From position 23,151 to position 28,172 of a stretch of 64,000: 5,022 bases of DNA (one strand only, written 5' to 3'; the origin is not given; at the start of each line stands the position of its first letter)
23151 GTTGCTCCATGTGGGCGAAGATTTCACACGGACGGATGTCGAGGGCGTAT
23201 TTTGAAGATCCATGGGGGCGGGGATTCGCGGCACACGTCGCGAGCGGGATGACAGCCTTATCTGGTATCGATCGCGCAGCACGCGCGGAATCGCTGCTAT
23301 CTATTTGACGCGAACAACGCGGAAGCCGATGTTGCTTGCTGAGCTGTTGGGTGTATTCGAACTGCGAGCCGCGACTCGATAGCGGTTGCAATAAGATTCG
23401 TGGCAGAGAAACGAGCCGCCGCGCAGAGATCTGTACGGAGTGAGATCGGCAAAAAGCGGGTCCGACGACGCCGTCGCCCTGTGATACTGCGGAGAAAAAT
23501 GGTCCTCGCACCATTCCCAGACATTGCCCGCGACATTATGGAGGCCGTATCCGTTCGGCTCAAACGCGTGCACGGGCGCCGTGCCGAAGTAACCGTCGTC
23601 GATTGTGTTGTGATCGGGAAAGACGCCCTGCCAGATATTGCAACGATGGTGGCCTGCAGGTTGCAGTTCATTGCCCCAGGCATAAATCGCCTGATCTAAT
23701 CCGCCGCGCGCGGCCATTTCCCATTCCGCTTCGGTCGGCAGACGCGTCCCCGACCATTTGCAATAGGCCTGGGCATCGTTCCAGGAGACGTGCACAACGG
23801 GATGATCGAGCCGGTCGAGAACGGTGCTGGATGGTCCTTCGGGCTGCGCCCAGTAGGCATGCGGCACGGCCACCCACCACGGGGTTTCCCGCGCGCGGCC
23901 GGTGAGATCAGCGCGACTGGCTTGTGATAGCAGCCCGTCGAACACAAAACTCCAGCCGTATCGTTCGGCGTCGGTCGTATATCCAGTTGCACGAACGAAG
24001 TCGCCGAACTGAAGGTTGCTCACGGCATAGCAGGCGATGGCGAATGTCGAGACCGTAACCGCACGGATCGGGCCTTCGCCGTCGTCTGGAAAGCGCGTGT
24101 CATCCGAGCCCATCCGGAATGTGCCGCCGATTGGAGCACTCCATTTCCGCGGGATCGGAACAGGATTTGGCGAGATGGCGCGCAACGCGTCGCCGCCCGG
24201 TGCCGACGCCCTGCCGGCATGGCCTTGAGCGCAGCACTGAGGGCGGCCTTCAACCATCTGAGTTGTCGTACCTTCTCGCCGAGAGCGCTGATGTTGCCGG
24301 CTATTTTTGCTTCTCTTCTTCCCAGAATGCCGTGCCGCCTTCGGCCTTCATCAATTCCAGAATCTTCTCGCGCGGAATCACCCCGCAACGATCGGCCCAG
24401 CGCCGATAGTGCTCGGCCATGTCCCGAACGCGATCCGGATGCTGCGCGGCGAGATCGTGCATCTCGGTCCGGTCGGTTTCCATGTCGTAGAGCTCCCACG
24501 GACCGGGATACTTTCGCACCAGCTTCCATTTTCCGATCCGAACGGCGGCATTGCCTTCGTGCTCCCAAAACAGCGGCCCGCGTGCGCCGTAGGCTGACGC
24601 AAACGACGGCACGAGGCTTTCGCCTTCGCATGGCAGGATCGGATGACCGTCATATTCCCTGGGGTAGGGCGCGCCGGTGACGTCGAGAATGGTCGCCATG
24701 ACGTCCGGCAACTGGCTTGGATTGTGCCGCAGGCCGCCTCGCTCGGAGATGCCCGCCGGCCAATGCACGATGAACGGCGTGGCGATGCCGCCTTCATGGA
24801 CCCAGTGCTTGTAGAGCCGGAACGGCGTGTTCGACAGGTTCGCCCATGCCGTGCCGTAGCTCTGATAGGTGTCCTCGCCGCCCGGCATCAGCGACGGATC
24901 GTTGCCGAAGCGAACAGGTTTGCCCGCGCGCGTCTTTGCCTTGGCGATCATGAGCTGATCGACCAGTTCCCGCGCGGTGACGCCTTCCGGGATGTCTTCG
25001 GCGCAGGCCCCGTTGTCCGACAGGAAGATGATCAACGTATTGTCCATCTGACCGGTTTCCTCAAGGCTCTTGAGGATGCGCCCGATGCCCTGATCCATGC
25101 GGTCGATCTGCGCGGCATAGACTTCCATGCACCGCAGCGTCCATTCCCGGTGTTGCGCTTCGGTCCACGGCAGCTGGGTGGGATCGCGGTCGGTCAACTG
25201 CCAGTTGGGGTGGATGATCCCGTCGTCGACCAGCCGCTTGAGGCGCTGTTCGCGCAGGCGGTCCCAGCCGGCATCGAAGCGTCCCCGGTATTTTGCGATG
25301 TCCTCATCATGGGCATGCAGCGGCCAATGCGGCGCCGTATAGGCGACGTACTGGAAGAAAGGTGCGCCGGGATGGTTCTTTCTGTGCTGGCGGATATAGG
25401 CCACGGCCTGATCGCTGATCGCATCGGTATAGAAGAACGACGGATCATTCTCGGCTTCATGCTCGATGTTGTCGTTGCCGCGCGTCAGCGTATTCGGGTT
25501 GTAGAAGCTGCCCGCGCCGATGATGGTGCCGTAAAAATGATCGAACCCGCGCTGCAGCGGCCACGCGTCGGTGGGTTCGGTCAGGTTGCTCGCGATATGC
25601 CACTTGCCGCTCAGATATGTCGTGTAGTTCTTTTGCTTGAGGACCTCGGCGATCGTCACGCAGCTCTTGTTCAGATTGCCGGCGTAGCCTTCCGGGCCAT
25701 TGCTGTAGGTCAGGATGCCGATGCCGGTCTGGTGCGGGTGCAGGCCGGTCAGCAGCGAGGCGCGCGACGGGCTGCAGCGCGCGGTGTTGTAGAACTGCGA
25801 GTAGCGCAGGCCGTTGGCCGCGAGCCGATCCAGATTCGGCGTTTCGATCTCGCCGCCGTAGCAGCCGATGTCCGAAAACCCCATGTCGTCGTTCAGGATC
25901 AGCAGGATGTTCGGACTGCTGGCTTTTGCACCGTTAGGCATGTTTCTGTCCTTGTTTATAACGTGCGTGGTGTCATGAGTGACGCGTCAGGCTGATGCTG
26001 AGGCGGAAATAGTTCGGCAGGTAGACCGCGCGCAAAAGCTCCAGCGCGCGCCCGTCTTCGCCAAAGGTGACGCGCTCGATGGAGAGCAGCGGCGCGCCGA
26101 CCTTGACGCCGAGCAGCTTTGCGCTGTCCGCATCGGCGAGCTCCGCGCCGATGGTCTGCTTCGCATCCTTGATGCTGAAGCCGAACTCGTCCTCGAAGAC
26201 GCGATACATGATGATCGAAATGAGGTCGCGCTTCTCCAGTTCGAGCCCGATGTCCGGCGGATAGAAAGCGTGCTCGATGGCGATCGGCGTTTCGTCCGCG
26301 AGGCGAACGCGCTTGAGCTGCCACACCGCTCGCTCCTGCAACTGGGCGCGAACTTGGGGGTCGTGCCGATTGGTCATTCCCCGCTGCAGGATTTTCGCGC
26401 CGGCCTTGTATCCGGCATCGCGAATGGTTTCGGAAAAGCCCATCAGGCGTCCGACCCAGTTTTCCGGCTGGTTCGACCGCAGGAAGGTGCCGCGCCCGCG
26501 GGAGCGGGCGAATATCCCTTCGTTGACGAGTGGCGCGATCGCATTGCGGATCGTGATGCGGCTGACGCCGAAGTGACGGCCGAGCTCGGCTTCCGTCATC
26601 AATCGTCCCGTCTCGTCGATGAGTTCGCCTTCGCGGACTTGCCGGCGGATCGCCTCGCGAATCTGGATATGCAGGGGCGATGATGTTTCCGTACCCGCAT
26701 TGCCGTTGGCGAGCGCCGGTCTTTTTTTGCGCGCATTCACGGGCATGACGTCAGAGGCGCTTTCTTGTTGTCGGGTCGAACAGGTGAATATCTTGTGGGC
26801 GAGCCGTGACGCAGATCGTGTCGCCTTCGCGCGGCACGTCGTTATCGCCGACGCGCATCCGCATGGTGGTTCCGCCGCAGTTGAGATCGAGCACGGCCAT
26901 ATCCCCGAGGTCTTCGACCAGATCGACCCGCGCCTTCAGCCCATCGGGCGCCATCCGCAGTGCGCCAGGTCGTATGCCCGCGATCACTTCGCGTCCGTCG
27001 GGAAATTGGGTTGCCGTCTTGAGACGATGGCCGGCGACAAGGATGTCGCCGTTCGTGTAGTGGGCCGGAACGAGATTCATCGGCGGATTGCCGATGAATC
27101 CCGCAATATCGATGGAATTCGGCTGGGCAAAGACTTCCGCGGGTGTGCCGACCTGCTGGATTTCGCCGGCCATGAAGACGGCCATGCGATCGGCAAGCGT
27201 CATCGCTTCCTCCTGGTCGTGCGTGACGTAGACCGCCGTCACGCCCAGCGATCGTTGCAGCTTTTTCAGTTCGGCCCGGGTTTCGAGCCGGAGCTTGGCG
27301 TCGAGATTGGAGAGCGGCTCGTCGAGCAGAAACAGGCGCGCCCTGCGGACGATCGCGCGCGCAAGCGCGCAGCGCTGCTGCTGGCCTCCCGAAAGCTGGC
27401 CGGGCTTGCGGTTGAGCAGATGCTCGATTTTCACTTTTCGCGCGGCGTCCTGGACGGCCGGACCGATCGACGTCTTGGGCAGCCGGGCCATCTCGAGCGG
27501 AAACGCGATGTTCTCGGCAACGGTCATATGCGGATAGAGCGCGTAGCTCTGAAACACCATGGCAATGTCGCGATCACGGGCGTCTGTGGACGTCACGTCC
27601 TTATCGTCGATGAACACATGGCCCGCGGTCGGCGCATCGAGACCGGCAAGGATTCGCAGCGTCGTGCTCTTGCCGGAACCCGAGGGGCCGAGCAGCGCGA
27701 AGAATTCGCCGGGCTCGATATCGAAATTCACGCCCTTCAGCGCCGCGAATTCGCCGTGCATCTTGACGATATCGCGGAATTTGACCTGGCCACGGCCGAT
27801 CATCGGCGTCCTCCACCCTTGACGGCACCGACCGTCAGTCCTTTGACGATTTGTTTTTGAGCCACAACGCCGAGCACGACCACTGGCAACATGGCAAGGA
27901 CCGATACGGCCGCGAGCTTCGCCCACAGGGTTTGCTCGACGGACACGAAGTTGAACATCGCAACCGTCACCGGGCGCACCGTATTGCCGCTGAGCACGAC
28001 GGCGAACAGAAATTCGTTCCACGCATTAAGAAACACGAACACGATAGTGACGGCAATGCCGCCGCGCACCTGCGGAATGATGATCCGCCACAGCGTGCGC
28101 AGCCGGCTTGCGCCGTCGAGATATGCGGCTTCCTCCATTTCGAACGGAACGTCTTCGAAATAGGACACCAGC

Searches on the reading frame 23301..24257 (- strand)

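Call 21: search_protein_families(library=pfam, proteins=[window:23301-24257:-])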
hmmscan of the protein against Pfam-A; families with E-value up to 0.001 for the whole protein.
window:23301-24257:- (318 aa): 1 family
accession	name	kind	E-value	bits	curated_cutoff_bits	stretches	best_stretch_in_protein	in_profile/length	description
PF03781.23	FGE-sulfatase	-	8.5e-79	265.2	23.3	1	44-316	10-255/255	Sulfatase-modifying factor enzyme 1-like domain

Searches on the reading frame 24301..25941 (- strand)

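Call 21: search_protein_families(library=pfam, proteins=[window:24301-25941:-])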
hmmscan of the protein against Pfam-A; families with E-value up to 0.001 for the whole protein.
window:24301-25941:- (546 aa): 4 families
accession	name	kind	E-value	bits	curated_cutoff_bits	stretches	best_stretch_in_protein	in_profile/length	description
PF00884.28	Sulfatase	-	1.1e-61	209.2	25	1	10-424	1-301/301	Sulfatase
PF16347.10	SGSH_C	-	5e-10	40.2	29.3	1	378-500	8-134/154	N-sulphoglucosamine sulphohydrolase, C-terminal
PF01663.27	Phosphodiest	-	1.3e-08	35.3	23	0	14-74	3-62/342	Type I phosphodiesterase / nucleotide pyrophosphatase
PF02995.22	DUF229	-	0.00021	20.5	25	1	267-312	298-343/496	Protein of unknown function (DUF229)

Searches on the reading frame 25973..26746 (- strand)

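Call 21: search_protein_families(library=pfam, proteins=[window:25973-26746:-])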
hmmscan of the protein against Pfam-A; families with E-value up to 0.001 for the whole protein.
window:25973-26746:- (257 aa): 3 families
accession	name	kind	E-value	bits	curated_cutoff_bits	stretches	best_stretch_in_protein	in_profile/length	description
PF07702.18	UTRA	-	5e-28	98.1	23.8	1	111-248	2-141/141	UTRA domain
PF00392.27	GntR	-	1.5e-10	41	27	1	28-88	4-63/64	Bacterial regulatory proteins, gntR family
PF08220.18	HTH_DeoR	-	0.00045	20.3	21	1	42-88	8-53/57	DeoR-like helix-turn-helix domain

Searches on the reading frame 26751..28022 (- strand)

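Call 21: search_protein_families(library=pfam, proteins=[window:26751-28022:-])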
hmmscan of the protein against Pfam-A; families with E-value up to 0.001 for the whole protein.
window:26751-28022:- (423 aa): 5 families
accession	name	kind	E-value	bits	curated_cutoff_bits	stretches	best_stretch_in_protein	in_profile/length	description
PF00005.33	ABC_tran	-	1.8e-36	126.2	25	1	95-237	1-136/137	ABC transporter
PF08402.16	TOBE_2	-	4.3e-08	33.6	21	1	349-415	2-76/76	TOBE domain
PF13304.12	AAA_21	-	9.2e-07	29.6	27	0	107-128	1-22/304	AAA domain, putative AbiEii toxin, Type IV TA system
PF17912.7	OB_MalK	-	1.6e-06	29.3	27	1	311-352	1-50/53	MalK OB fold domain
PF02463.25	SMC_N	-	5.4e-05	23.1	40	0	148-282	118-211/220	RecF/RecN/SMC N terminal domain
